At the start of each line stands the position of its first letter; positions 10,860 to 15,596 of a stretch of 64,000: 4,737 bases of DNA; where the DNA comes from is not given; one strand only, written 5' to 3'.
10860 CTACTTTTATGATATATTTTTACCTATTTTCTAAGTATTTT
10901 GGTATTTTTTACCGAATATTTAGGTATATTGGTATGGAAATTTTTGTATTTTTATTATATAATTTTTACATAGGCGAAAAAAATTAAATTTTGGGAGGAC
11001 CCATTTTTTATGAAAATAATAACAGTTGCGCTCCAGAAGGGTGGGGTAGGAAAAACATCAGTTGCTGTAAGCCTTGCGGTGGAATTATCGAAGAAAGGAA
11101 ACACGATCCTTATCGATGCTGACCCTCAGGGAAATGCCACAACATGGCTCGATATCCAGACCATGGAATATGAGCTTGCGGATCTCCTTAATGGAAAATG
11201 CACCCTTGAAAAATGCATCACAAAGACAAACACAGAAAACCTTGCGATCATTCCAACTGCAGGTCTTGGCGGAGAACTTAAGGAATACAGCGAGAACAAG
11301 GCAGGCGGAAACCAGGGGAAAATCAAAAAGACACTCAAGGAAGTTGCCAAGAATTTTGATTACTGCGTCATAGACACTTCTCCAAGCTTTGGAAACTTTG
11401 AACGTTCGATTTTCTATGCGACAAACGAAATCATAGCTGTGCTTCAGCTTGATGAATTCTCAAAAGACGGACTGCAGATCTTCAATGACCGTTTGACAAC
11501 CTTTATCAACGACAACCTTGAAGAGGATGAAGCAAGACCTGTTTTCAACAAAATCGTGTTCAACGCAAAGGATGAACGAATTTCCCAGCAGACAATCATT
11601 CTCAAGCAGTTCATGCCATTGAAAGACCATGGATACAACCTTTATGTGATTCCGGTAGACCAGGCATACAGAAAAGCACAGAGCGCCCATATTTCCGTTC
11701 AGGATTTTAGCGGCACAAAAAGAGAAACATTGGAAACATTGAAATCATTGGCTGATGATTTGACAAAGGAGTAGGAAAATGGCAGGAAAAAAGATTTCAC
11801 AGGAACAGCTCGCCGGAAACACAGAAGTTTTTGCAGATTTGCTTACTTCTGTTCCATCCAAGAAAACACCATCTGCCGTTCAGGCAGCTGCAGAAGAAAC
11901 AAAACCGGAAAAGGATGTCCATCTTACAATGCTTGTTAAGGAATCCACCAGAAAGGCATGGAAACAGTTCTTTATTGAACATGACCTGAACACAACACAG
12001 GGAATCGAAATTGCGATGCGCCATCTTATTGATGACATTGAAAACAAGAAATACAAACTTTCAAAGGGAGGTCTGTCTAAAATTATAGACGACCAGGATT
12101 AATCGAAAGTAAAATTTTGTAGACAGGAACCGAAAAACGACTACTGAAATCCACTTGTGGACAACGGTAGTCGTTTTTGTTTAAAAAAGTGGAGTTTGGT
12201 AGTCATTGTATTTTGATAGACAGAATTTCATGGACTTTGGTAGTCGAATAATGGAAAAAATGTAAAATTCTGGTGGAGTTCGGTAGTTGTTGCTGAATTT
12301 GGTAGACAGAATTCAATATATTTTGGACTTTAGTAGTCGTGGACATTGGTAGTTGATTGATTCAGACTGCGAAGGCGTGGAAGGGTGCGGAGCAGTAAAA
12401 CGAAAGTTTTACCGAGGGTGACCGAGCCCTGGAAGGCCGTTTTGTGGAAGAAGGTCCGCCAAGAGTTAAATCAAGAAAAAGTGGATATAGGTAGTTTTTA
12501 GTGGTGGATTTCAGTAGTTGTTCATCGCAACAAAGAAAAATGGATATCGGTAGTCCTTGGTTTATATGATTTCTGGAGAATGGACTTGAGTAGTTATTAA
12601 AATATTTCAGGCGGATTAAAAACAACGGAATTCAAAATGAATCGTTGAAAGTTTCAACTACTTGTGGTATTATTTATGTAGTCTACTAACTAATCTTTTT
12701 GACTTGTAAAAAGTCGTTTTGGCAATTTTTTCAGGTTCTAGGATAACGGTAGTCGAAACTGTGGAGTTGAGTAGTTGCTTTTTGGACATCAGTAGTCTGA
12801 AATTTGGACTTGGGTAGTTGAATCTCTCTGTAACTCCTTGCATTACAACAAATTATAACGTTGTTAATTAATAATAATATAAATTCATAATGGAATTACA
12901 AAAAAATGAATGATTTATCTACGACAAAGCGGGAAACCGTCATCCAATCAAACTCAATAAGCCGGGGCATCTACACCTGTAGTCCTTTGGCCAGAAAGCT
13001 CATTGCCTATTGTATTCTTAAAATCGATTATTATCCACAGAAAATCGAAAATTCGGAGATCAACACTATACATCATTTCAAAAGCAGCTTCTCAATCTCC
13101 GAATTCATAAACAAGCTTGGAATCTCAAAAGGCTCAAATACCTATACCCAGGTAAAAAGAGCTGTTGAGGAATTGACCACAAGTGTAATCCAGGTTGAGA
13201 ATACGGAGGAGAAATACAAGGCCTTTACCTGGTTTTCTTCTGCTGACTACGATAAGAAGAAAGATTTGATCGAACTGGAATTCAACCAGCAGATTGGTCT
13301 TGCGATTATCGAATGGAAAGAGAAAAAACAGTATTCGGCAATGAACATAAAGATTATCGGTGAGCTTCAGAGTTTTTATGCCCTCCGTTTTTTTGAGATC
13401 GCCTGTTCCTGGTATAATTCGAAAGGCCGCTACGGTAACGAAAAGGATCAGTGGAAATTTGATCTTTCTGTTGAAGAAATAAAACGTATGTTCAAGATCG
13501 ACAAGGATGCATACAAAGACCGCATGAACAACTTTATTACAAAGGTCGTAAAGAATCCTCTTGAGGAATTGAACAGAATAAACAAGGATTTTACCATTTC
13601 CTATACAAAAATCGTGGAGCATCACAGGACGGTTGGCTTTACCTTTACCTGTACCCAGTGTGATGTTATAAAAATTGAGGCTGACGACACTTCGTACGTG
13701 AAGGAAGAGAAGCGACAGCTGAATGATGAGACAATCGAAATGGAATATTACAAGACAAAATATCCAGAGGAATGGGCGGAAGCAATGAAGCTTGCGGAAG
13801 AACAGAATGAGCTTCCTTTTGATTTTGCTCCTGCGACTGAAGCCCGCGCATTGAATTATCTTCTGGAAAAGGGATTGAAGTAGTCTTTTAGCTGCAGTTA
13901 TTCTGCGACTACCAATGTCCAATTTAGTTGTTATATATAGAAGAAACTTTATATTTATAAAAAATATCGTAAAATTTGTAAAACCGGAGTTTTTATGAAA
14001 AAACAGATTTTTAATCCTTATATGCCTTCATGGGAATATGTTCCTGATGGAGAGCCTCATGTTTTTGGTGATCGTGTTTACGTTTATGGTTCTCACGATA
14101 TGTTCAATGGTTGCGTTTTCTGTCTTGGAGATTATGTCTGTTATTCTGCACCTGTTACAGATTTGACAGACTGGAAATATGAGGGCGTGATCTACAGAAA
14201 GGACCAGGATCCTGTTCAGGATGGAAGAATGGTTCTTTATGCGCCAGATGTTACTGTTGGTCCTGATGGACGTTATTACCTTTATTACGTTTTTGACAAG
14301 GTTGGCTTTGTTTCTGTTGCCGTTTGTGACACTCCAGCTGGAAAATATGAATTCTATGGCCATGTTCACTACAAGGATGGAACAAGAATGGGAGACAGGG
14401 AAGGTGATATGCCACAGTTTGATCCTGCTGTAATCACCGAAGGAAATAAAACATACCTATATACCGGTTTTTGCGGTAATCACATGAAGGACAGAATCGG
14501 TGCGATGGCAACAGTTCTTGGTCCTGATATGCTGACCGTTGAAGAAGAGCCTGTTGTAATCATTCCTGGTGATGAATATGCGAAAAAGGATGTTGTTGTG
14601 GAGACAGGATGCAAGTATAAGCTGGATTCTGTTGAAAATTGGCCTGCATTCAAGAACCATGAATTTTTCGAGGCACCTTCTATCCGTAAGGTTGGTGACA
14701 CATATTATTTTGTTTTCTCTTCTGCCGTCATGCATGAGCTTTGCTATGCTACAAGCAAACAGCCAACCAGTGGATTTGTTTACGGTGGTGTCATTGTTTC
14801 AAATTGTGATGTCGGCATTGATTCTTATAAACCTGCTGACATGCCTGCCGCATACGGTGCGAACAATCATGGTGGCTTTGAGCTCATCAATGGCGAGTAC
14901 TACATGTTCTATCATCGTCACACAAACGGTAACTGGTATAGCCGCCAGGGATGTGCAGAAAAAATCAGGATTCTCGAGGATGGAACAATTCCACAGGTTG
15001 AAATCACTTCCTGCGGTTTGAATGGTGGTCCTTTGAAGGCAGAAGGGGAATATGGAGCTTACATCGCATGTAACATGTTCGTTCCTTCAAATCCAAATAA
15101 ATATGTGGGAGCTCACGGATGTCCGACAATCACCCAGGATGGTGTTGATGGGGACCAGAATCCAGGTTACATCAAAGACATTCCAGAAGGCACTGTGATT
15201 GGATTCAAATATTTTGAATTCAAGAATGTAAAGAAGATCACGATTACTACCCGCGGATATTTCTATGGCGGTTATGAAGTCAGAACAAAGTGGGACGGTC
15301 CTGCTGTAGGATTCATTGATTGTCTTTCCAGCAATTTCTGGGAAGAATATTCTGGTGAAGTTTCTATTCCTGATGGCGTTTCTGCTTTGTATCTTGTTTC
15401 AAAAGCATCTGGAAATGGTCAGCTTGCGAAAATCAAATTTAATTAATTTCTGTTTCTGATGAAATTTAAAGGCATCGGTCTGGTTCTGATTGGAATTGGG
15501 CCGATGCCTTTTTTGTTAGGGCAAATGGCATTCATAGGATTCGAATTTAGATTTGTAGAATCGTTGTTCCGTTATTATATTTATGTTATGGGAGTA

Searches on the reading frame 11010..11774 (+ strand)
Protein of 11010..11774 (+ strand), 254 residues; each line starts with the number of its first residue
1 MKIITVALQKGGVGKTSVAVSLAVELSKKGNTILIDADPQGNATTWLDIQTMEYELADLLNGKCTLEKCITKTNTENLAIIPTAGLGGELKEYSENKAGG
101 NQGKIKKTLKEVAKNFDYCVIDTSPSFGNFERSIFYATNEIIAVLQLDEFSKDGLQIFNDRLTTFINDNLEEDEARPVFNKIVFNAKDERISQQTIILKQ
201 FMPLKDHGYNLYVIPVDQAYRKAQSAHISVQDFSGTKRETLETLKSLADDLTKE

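Call 8: search_protein_families(library=pfam, proteins=[window:11010-11774:+], max_evalue=0.01)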
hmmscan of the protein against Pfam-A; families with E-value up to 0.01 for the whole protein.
window:11010-11774:+ (254 aa): 7 families
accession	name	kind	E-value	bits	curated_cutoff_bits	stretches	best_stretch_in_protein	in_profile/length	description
PF13614.12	AAA_31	-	3.1e-35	122.1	27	1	1-166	1-168/177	AAA domain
PF01656.29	CbiA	-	4.2e-13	49.8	25.4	1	4-227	1-122/125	CobQ/CobB/MinD/ParA nucleotide binding domain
PF10609.15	ParA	-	4.3e-09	36.6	27.1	1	2-135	4-131/246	NUBPL iron-transfer P-loop NTPase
PF02374.21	ArsA_ATPase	-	1.1e-07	31.8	24.3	1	1-81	1-65/305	Anion-transporting ATPase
PF06564.18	CBP_BcsQ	-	8.4e-06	25.9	21.3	1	1-150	1-150/234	Cellulose biosynthesis protein BcsQ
PF09140.17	MipZ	-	9.2e-05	22.3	20.7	1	3-126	2-110/262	ATPase MipZ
PF07015.17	VirC1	-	0.0003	20.6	24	1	1-47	1-48/231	VirC1 protein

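Call 75: search_protein_families(library=ncbifam, proteins=[window:11010-11774:+], max_evalue=0.01)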
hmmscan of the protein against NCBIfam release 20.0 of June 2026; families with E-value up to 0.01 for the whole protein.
window:11010-11774:+ (254 aa): 28 families (the best 25 are shown)
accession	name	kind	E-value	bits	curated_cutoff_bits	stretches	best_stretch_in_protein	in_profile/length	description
NF041546.1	ParA_partition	equivalog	7.9e-20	71.3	180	2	3-83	1-84/203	ParA family partition ATPase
NF041283.1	PrgP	equivalog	5.8e-16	58.6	400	1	3-172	4-181/297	ParA superfamily DNA segregation protein PrgP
TIGR01007.1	eps_fam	subfamily_domain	9.2e-14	51.5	108.05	1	1-153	17-166/204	polysaccharide biosynthesis tyrosine autokinase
TIGR01969.1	minD_arch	subfamily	2e-13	50.1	201.75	1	3-143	2-136/251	cell division ATPase MinD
TIGR01968.1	minD_bact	equivalog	4.2e-13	49.2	212.9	1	2-142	2-139/261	septum site-determining protein MinD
TIGR03453.1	partition_RepA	equivalog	7.4e-11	41.5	348.45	1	2-142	105-262/387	plasmid partitioning protein RepA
NF041136.1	MrpORP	equivalog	1.1e-08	34.7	450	1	3-137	7-136/365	iron-sulfur cluster carrier protein MrpORP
TIGR03018.1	pepcterm_TyrKin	hypoth_equivalog_domain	6.7e-08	32.1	230.65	1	4-144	38-178/207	XrtA-associated tyrosine autokinase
NF008079.0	PRK10818.1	equivalog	1.3e-07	31.2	508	1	2-128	3-126/270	septum site-determining protein MinD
TIGR03371.1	cellulose_yhjQ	equivalog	3.3e-07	30.1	157.85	1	1-155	1-154/246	cellulose biosynthesis protein BcsQ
TIGR00345.1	GET3_arsA_TRC40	subfamily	3.9e-07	29.9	135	1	10-42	5-38/299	TRC40/GET3/ArsA family transport-energizing ATPase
NF010259.0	PRK13705.1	equivalog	1e-06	28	725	1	3-144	108-263/388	plasmid-partitioning protein SopA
NF008568.0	PRK11519.1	equivalog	1.6e-06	26.6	1068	1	11-126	536-646/720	tyrosine-protein kinase Wzc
TIGR04291.1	arsen_driv_ArsA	equivalog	2.1e-05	23.4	650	1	7-44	325-363/565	arsenical pump-driving ATPase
NF008669.0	PRK11670.1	equivalog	2.7e-05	23.2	348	1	2-41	108-148/369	iron-sulfur cluster carrier protein ApbC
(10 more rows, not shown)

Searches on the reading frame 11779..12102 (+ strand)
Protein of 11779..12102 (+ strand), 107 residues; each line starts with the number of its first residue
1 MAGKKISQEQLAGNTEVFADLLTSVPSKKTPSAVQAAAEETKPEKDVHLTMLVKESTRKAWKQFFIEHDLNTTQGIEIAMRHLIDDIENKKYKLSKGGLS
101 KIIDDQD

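Call 8: search_protein_families(library=pfam, proteins=[window:11779-12102:+], max_evalue=0.01)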
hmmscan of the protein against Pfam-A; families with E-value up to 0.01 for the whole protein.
window:11779-12102:+ (107 aa): 0 families

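Call 37: search_protein_families(library=pfam, proteins=[window:11779-12102:+], max_evalue=10)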
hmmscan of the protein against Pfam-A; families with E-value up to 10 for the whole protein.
window:11779-12102:+ (107 aa): 0 families

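Call 48: find_encoding_contigs(protein=window:11779-12102:+, flank=3000, max_places=10)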
Protein window:11779-12102:+ (107 aa): 1 contig read that carries it; 1 place shown.
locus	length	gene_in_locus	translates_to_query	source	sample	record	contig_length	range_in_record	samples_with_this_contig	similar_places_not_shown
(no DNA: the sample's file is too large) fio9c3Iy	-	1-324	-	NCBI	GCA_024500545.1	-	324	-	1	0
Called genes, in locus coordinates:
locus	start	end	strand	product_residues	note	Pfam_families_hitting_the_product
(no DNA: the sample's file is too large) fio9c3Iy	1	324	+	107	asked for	?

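Call 75: search_protein_families(library=ncbifam, proteins=[window:11779-12102:+], max_evalue=0.01)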
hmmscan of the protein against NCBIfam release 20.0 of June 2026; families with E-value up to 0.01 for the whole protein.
window:11779-12102:+ (107 aa): 0 families

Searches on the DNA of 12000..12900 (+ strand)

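Call 9: search_rna_families(source=window, start=12000, end=12900, threshold=evalue, max_evalue=10)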
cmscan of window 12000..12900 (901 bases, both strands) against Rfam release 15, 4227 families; matches with E-value up to 10: 7.
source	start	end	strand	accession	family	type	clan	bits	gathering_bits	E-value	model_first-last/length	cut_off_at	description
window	12131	12192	+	RF02433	SpF36_sRNA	Gene; sRNA;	-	21.2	48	3.5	1-51/51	no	Streptococcus sRNA SpF36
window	12071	12234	+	RF02414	rli60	Gene; sRNA;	-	20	60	7.3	1-191/191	no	Listeria sRNA rli60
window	12131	12181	+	RF00248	mir-148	Gene; miRNA;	-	18.7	53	0.57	1-74/74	no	mir-148/mir-152 microRNA precursor family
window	12242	12298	+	RF00150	SNORD42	Gene; snRNA; snoRNA; CD-box;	-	18.3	39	6.5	1-68/68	no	Small nucleolar RNA SNORD42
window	12131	12214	+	RF03798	MIR4227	Gene; miRNA;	-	16.6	100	3.9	1-122/122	no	MIR4227 microRNA precursor family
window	12207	12276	+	RF00295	snoTBR7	Gene; snRNA; snoRNA; CD-box;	-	16.2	45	1.8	1-75/75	no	Small nucleolar RNA TBR7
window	12098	12178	+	RF04339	Plastid-psbJ-3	Cis-reg;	CL00152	16.2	61.7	6.9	19-125/125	no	Plastid-psbJ-3 3UTR RNA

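Call 11: search_dna_similar(query=window:12100-12900:+, collection=plasmids, mode=distant, max_rows=30)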
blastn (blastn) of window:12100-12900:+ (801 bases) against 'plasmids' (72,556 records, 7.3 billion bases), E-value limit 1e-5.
No match.

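Call 25: search_dna_similar(query=window:12356-12479:+, collection=plasmids, mode=distant, max_evalue=1)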
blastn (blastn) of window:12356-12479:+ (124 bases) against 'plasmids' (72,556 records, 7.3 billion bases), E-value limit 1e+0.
No match.

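Call 26: search_dna_similar(query=window:12356-12479:+, collection=phages, mode=distant, max_evalue=1)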
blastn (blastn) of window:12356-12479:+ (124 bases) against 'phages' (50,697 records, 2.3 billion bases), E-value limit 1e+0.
No match.

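Call 68: build_rna_model(alignment_id=A4)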
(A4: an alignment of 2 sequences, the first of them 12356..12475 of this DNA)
Model R1 built from alignment A4 (2 sequences, 120 columns); structure: RNAalifold consensus.
model positions 120; base pairs 32; branch points 1; effective number of sequences 0.79; information 0.59 bits per position. Calibrated on 0.2 Mb of random sequence (short: E-values are rough).
structure used (alignment columns):
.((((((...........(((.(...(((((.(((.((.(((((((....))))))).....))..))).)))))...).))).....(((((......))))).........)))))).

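Call 69: search_with_rna_model(model_id=R1, sources=[window, L001, L002, L003, L004, L005, L006, L007, L008, L009, L010, L011, L012, L013, L015], max_evalue=10)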
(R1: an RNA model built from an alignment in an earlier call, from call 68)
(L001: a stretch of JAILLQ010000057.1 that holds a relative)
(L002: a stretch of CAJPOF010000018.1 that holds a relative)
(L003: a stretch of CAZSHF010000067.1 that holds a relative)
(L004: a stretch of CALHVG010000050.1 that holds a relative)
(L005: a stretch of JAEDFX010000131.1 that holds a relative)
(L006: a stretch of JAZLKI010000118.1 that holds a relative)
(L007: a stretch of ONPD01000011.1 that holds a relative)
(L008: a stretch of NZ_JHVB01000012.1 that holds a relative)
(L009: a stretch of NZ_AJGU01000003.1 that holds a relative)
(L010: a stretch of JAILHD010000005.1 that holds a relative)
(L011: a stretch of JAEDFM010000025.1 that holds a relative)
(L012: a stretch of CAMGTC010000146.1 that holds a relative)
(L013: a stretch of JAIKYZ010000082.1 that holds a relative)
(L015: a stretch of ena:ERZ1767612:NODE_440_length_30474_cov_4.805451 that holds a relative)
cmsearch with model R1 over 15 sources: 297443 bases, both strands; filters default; matches with E-value up to 10: 2.
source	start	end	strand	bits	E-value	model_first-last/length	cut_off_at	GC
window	12356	12475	+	150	2.5e-42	1-120/120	no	0.52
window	21988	22107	+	148.7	6.1e-42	1-120/120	no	0.53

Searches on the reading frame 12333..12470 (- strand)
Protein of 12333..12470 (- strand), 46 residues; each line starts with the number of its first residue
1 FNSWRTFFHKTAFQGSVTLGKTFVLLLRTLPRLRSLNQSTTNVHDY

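Call 37: search_protein_families(library=pfam, proteins=[window:12333-12470:-], max_evalue=10)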
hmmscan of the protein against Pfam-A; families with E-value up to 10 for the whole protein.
seq(46 aa): 0 families

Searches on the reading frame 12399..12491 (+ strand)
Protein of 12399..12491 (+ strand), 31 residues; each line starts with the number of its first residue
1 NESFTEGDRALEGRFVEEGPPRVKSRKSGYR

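Call 73: search_protein_families(library=pfam, proteins=[window:12399-12491:+], max_evalue=10)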
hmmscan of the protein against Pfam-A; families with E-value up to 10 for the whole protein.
seq(31 aa): 0 families

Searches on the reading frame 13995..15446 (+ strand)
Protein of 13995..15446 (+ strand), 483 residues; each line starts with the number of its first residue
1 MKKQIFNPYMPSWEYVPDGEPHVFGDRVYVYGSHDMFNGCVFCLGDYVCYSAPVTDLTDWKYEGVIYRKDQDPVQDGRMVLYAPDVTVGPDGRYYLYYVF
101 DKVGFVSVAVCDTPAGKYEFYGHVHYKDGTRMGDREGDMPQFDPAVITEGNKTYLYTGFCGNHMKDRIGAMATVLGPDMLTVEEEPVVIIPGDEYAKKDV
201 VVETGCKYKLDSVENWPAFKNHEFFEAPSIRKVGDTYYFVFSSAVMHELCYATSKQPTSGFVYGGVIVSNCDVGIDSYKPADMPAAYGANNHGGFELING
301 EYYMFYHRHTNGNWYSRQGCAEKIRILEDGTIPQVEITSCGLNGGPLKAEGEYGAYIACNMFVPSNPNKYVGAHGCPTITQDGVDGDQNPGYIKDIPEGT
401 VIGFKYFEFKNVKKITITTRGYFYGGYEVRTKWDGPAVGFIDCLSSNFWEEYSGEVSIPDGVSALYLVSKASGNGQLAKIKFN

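Call 8: search_protein_families(library=pfam, proteins=[window:13995-15446:+], max_evalue=0.01)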
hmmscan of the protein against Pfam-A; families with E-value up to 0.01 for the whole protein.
window:13995-15446:+ (483 aa): 1 family
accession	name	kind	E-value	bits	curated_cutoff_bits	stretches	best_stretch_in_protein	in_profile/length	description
PF04616.20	Glyco_hydro_43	-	4.1e-18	66.2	32.2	1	55-332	41-288/288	Glycosyl hydrolases family 43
